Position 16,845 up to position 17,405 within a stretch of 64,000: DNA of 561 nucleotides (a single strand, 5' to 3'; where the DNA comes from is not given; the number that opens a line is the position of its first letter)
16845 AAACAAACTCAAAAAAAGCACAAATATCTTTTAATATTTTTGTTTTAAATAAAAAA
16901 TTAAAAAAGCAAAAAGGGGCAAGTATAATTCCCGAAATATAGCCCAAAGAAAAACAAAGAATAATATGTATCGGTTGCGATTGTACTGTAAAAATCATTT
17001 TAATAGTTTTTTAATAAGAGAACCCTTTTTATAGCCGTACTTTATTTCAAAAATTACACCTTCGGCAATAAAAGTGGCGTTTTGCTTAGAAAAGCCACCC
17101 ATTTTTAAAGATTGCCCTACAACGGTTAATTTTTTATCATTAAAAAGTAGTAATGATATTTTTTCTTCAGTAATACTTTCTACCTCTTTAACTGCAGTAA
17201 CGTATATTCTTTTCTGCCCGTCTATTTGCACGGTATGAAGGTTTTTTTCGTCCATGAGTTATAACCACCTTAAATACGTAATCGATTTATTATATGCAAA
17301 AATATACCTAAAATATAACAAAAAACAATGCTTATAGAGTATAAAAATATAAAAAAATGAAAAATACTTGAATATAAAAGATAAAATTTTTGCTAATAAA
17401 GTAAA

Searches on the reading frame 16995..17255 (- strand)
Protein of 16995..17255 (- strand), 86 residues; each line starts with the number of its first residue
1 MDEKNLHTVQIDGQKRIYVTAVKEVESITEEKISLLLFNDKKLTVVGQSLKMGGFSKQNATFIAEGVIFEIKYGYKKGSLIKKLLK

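Call 21: search_protein_families(library=pfam, max_evalue=0.000001, proteins=[window:16995-17255:-])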
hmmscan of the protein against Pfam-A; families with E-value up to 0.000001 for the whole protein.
window:16995-17255:- (86 aa): 1 family
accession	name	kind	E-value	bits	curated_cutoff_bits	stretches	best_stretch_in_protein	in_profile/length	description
PF07873.16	YabP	-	3.1e-09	36.9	27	1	7-73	1-64/64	YabP family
